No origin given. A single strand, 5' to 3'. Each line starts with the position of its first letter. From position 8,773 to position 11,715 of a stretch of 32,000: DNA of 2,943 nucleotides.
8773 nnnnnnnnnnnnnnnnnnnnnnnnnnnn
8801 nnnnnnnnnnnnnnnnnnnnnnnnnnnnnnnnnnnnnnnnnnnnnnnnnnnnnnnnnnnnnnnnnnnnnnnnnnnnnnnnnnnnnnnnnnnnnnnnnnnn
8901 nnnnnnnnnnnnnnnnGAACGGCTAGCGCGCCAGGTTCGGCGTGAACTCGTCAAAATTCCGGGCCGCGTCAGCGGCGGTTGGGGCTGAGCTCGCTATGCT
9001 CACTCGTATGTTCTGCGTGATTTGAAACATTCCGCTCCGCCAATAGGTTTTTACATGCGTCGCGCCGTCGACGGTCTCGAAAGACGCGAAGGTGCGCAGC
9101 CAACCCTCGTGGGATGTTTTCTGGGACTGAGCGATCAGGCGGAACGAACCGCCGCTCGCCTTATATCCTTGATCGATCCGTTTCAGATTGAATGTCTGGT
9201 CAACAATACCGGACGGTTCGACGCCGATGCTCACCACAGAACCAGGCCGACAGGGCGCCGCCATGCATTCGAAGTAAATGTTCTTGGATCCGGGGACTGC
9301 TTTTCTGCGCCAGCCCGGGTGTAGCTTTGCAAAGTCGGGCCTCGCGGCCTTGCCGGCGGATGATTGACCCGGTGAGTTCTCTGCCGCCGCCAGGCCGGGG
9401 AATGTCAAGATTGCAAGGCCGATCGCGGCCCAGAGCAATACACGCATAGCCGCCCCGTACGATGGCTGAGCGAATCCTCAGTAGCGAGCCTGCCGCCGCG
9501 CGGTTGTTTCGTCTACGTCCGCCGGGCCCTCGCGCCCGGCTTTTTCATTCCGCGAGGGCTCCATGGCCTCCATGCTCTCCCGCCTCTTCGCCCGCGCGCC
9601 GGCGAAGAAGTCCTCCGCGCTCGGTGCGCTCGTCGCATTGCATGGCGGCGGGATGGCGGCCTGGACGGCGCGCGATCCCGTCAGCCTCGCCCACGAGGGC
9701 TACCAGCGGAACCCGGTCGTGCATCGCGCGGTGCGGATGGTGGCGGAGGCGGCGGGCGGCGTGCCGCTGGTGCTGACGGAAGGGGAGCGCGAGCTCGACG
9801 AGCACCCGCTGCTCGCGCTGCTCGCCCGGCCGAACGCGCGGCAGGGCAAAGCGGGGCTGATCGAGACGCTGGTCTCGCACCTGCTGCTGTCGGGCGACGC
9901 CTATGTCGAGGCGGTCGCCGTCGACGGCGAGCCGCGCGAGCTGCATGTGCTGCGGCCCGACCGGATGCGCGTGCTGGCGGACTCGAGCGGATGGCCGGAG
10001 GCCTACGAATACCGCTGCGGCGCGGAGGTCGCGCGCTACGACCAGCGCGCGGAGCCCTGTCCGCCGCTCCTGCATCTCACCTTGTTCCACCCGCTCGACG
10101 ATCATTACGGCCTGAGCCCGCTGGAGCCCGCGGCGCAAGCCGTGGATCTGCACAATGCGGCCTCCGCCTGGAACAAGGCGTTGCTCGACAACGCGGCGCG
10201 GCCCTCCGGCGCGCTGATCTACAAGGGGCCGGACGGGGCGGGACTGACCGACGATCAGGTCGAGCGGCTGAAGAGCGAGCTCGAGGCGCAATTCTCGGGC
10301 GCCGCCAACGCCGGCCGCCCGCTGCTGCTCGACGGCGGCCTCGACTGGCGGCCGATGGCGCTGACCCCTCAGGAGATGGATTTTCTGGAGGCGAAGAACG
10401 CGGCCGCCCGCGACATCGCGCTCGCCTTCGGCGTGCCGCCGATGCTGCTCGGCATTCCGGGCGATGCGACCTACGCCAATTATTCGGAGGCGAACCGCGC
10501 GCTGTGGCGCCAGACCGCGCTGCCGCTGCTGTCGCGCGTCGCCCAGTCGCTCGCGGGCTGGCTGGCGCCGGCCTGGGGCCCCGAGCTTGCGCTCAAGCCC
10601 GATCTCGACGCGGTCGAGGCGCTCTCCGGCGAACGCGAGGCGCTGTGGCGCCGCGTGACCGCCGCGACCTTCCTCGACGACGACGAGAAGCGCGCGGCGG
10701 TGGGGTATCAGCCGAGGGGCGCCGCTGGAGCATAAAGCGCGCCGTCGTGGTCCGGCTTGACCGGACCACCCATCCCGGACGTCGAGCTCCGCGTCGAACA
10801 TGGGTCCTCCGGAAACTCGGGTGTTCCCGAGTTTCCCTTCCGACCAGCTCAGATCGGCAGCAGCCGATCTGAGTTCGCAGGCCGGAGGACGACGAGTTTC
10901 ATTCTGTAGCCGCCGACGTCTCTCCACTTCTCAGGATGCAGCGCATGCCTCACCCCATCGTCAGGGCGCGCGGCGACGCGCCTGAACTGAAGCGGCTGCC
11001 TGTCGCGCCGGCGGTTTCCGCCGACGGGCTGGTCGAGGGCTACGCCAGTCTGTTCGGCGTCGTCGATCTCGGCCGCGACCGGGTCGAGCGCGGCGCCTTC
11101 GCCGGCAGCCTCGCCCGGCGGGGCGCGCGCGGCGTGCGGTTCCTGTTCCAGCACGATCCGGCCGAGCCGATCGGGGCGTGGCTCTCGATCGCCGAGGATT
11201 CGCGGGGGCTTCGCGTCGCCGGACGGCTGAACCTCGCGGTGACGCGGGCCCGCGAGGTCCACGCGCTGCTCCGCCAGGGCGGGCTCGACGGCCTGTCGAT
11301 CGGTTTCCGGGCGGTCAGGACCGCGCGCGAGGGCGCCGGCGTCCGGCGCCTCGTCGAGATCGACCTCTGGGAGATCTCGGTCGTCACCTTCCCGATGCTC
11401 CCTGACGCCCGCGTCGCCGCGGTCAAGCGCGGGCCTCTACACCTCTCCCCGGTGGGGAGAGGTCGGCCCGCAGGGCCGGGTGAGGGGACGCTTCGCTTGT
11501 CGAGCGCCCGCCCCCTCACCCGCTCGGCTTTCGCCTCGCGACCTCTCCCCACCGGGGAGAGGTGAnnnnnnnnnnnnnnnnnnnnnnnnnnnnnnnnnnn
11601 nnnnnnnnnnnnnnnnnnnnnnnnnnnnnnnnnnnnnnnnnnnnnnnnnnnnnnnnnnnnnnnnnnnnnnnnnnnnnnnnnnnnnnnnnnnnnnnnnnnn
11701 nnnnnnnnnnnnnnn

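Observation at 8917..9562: Foreign, lower-GC secreted-protein gene inserted antisense between GTA terminase and portal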

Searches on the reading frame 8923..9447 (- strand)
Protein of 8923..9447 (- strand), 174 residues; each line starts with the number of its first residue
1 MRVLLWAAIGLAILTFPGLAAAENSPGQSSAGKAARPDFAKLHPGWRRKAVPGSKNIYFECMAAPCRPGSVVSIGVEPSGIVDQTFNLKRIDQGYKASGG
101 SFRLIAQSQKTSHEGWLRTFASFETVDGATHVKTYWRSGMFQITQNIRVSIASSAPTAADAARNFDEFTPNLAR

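Call 4: search_protein_families(library=pfam, proteins=[window:8923-9447:-], max_evalue=0.1)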
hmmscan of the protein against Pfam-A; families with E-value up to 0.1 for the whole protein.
window:8923-9447:- (174 aa): 0 families

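Call 5: search_protein_families(library=ncbifam, proteins=[window:8923-9447:-], max_evalue=0.1)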
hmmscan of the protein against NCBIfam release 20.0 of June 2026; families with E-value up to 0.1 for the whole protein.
window:8923-9447:- (174 aa): 0 families

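Call 8: find_homologous_proteins(query=window:8923-9447:-, max_evalue=0.001)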
Query window:8923-9447:- (174 aa): 1 proteins with E <= 0.001 among 65 candidates.
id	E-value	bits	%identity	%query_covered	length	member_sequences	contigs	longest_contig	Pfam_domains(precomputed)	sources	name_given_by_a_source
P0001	9.1e-112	389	100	100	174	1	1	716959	-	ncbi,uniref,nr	ncbi:hypothetical protein [Hansschlegelia plantiphila]|uniref:Invasion associated locus B family pro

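Call 10: search_protein_families(library=pfam, proteins=[window:8923-9447:-], max_evalue=10)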
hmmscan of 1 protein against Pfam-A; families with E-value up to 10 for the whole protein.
window:8923-9447:- (174 aa): 0 families

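Call 11: search_solved_structures(query=window:8923-9447:-, max_evalue=10)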
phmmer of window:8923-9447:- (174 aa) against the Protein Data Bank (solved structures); distinct sequences matched with E-value up to 10: 5.
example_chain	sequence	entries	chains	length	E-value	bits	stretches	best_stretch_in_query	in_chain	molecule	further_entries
3vc5_A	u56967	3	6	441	0.93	12.7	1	31-87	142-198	Mandelate racemase/muconate lactonizing protein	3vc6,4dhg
5imw_A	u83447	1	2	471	0.97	12.6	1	29-90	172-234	Intermedilysin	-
1s3r_A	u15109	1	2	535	1.2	12.4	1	29-90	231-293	intermedilysin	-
5imt_A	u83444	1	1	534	1.2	12.4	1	29-90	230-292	Intermedilysin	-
4bik_A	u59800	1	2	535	1.2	12.3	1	29-90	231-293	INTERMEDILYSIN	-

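Call 16: search_protein_representatives(protein=window:8923-9447:-)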
Query: 174 residues. Proteins with E-value up to 0.001 (for the whole library): 6; up to 1e-10: 3; up to 1e-30: 2. The best 6 are listed.
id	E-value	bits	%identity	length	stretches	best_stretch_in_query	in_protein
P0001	2.9e-112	388.6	100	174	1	1-174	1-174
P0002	9.8e-32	126.5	34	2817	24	4-51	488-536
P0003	1.2e-11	61.2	37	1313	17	74-108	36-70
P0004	1.5e-06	44.6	47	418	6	22-50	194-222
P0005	1.6e-05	41.2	33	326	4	12-93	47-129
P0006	5.2e-04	36.3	35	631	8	116-141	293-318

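Call 18: predict_structure(protein=window:8923-9447:-)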
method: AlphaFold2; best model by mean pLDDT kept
length: 174 residues; sequences in the alignment: 1
mean_pLDDT: 45.8   pTM: 0.39
mean pLDDT of the five models: 45.8, 41.4, 38.2, 37.9, 37.8
residues with pLDDT >= 90: 0; 70-90: 6; 50-70: 56; < 50: 112
segments of 3 or more residues with pLDDT < 50: 1-3, 20-37, 75-152, 170-174
pLDDT, mean of each block of 10 residues (from residue 1): 49 50 36 41 64 58 69 45 35 32 35 38 44 43 36 54 57 32
secondary structure, 60 per line:
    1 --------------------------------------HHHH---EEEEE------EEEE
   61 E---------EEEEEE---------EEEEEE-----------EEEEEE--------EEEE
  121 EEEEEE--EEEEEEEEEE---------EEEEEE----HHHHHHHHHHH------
elements in order: H39-42 E46-50 E57-61 E71-76 E86-91 E103-108 E117-126 E129-138 E148-153 H158-168

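Call 26: fold_search(model_id=the predicted structure, library=pdb)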
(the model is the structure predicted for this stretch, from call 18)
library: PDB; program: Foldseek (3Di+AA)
matches with E <= 10: 805; with E <= 0.001: 0
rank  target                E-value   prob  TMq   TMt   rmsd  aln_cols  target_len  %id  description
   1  2hzr                  1.4e-01  0.16  0.18  0.20  13.1       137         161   12  Crystal structure of human apolipoprotein D (ApoD) (released 2007-08-14)
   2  6eys_A                2.0e-01  0.28  0.19  0.10  12.7       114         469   12  Crystal structure of the periplasmic pyoverdine maturation protein PvdP (released 2018-08-01)
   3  6eyv_B                2.9e-01  0.21  0.19  0.10  12.5       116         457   14  Crystal structure of the pyoverdine maturation protein PvdP in complex with the mock substrates L-tyrosine and zinc. (released 2018-08-01)
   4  7q9f_C                2.9e-01  0.08  0.14  0.04  17.6       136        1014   11  Beta-50 fab in complex with SARS-CoV-2 beta-Spike glycoprotein (released 2021-12-15)
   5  2ns9_B                3.2e-01  0.21  0.23  0.26  11.1       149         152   13  Crystal structure of protein APE2225 from Aeropyrum pernix K1, Pfam COXG (released 2006-11-14)
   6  4zjm_A                3.2e-01  0.14  0.15  0.22  13.8       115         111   10  Crystal Structure of Mycobacterium tuberculosis LpqH (Rv3763) (released 2015-05-13)
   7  9ecz_A                3.4e-01  0.11  0.17  0.12  16.7       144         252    9  Cryo-EM structure of SARS-CoV-2 spike protein in complex with human neutralizing antibody WRAIR-2008 (focused refineme (released 2025-08-20)
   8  1vpr                  3.6e-01  0.21  0.23  0.13  13.8       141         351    7  Crystal structure of a luciferase domain from the dinoflagellate Lingulodinium polyedrum (released 2005-02-08)
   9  3wjb_A                3.6e-01  0.20  0.23  0.25  12.5       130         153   14  Crystal structure of mutant nitrobindin M75L/H76L/Q96C/M148L/H158L (NB4) from Arabidopsis thaliana (released 2014-04-09)
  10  3hbr_C                4.5e-01  0.25  0.21  0.16   5.9        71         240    8  Crystal structure of OXA-48 beta-lactamase (released 2009-06-23)
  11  3szi_E                4.7e-01  0.21  0.22  0.30  14.7       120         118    9  Structure of apo shwanavidin (P21 form) (released 2012-04-25)
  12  3t2x_A                4.7e-01  0.16  0.20  0.26  14.0       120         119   11  Structure of shwanavidin low affinity mutant (F43A) (released 2012-04-11)
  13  3kg7_A                4.7e-01  0.15  0.21  0.14  14.9       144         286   12  Dehydratase domain from CurH module of Curacin polyketide synthase (released 2010-01-19)
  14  3wyp_B                4.7e-01  0.12  0.19  0.25  15.8       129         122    7  Crystal structure of wild-type core streptavidin in complex with D-biotin/biotin-D-sulfoxide at 1.3 A resolution (released 2014-12-24)
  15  1euo                  4.7e-01  0.10  0.18  0.18  16.5       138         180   10  Crystal structure of nitrophorin 2 (prolixin-S) (released 2000-05-10)
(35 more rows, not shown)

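Call 28: list_cluster_members(proteins=[window:8923-9447:-])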
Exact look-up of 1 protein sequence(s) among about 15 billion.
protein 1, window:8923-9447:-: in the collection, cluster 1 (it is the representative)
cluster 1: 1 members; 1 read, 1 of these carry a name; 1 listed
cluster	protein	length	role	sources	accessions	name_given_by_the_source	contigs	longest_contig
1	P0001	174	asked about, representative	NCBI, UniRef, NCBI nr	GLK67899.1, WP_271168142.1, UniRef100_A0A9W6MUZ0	hypothetical protein [Hansschlegelia plantiphila] | Invasion associated locus B family protein n=1 Tax=Hansschlegelia plantiphila ...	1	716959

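Call 36: search_dna_similar(query=window:8923-9447:-, collection=plasmids, mode=protein, max_evalue=10, max_rows=20)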
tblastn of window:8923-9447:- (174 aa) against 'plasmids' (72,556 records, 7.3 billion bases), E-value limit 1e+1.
Records with a match: 3; places in all: 3; records where one place covers at least 80% of the query: 0.
Best place of each record, by identity: <60% 3.
By first word of the organism name: Mycolicibacterium 1; Streptomyces 1; Escherichia 1.
By predicted mobility (MOB-suite, as given by PLSDB): mobilizable 1; non-mobilizable 1; conjugative 1.
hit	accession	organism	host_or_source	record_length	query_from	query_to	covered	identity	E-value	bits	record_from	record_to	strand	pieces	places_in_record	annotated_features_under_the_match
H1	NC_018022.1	Mycolicibacterium chubuense NBB4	-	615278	48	115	39%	28.6%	2e+0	36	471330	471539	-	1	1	alpha/beta hydrolase | NAD(P)/FAD-dependent oxidoreductase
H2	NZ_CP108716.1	Streptomyces sp. NBC_01001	-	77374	57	119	36%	30.2%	1e+0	37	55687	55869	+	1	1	IclR family transcriptional regulator C-terminal domain-containing ...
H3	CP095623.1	Escherichia coli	Homo sapiens,Pure culture one microbial ...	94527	26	73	28%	39.6%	8e+0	34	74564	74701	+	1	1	none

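Call 37: search_dna_similar(query=window:8923-9447:-, collection=phages, mode=protein, max_evalue=10, max_rows=15)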
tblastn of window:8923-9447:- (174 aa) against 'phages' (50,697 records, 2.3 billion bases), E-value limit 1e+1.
Records with a match: 4; places in all: 4; records where one place covers at least 80% of the query: 0.
Best place of each record, by identity: <60% 4.
By first word of the organism name: Gordonia 3; Vibrio 1.
By host as written in the record: Gordonia terrae 3612 2; Gordonia terrae CAG3 1; Vibrio sp. sp. F13 1.
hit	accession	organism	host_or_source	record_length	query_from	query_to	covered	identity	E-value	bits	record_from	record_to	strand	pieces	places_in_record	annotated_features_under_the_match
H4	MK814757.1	Gordonia phage Fairfaxidum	Gordonia terrae 3612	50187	33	87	32%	40.0%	6e+0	33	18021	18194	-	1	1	19: minor tail protein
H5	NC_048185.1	Gordonia phage Fairfaxidum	Gordonia terrae 3612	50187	33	87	32%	40.0%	6e+0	33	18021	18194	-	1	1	19: minor tail protein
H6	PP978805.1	Gordonia phage PrincePatrick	Gordonia terrae CAG3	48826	33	87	32%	40.0%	7e+0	33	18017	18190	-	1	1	19: minor tail protein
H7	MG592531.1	Vibrio phage 1.164.O._10N.261.51.A7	Vibrio sp. sp. F13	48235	76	118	25%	25.6%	5e+0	33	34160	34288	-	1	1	winged helix-turn-helix DNA-binding domain protein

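Call 41: search_protein_families(library=phrogs, proteins=[window:8923-9447:-], max_evalue=1)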
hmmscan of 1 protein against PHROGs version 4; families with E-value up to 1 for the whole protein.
window:8923-9447:- (174 aa): 0 families

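Call 42: search_protein_families(library=padloc, proteins=[window:8923-9447:-], max_evalue=1)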
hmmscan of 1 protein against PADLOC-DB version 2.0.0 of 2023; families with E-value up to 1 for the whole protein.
window:8923-9447:- (174 aa): 0 families

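Call 60: find_related_loci(query=window:8923-9447:-, collection=metagenome_contigs, flank=5000)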
Query window:8923-9447:- (174 aa) in metagenome_contigs; peptide patterns used: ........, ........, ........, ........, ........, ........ (x = any residue, [..] = any of these).
221 stretches matched a pattern, but none encodes a relative of the query by tblastn (E <= 1e-3).

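Call 61: find_related_loci(query=window:8923-9447:-, collection=viral_contigs, flank=5000)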
Query window:8923-9447:- (174 aa) in viral_contigs; peptide patterns used: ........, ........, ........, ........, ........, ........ (x = any residue, [..] = any of these).
3 stretches matched a pattern, but none encodes a relative of the query by tblastn (E <= 1e-3).

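Call 67: predict_structure(protein=window:8926-9381:-)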
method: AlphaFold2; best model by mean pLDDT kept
length: 152 residues; sequences in the alignment: 1
mean_pLDDT: 40.6   pTM: 0.32
mean pLDDT of the five models: 40.6, 37.3, 37.2, 36.9, 36.9
residues with pLDDT >= 90: 0; 70-90: 12; 50-70: 22; < 50: 118
segments of 3 or more residues with pLDDT < 50: 1-16, 53-152
pLDDT, mean of each block of 10 residues (from residue 1): 37 44 75 68 62 38 30 32 37 33 33 27 25 35 35 30
secondary structure, 60 per line:
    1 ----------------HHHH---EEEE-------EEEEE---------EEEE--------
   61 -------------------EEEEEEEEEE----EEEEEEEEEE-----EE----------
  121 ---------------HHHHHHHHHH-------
elements in order: H17-20 E24-27 E35-39 E49-52 E80-89 E94-103 H136-145

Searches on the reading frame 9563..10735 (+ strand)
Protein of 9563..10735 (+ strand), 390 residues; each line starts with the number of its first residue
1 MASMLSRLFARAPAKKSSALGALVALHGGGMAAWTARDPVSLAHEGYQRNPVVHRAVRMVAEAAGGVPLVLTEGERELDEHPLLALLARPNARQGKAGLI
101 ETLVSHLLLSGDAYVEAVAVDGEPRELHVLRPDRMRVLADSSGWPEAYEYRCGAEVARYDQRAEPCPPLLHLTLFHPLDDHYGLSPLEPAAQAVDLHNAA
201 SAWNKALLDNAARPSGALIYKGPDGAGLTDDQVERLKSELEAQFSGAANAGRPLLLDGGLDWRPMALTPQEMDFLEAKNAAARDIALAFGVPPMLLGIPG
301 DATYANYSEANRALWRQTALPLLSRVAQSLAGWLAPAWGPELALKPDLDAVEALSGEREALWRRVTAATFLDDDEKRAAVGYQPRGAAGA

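Call 4: search_protein_families(library=pfam, proteins=[window:9563-10735:+], max_evalue=0.1)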
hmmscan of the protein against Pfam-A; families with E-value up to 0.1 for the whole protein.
window:9563-10735:+ (390 aa): 1 family
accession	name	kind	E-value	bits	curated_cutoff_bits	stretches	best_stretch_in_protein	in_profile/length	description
PF04860.17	Phage_portal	-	1.5e-87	294.2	39.1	1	51-380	1-320/321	Phage portal protein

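Call 5: search_protein_families(library=ncbifam, proteins=[window:9563-10735:+], max_evalue=0.1)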
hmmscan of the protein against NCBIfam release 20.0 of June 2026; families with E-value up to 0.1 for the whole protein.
window:9563-10735:+ (390 aa): 2 families
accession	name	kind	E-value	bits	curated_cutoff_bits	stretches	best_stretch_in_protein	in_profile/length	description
TIGR01537.1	portal_HK97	equivalog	2.4e-66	224.2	112.05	1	45-385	4-341/343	phage portal protein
TIGR01540.1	portal_PBSX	equivalog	0.00022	20.6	166.05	1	169-326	135-306/320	phage portal protein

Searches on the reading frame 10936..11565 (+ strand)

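Call 4: search_protein_families(library=pfam, proteins=[window:10936-11565:+], max_evalue=0.1)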
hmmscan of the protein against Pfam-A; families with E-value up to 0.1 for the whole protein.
window:10936-11565:+ (209 aa): 1 family
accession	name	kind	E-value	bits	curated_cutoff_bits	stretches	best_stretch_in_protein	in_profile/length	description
PF04586.22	Peptidase_S78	-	1.3e-31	110.4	21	1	31-165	13-157/165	Caudovirus prohead serine protease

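Call 22: search_protein_families(library=ncbifam, proteins=[window:10936-11565:+], max_evalue=0.001)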
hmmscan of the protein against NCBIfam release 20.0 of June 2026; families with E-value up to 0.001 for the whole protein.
window:10936-11565:+ (209 aa): 2 families
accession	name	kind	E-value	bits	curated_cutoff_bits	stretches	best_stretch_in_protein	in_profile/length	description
TIGR01543.1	proheadase_HK97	equivalog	3.6e-33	114.7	59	1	32-165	2-140/142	HK97 family phage prohead protease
NF045541.1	scaf_prot_MCP2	exception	3.7e-06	25.8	525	1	58-160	42-153/634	prohead protease/major capsid protein fusion protein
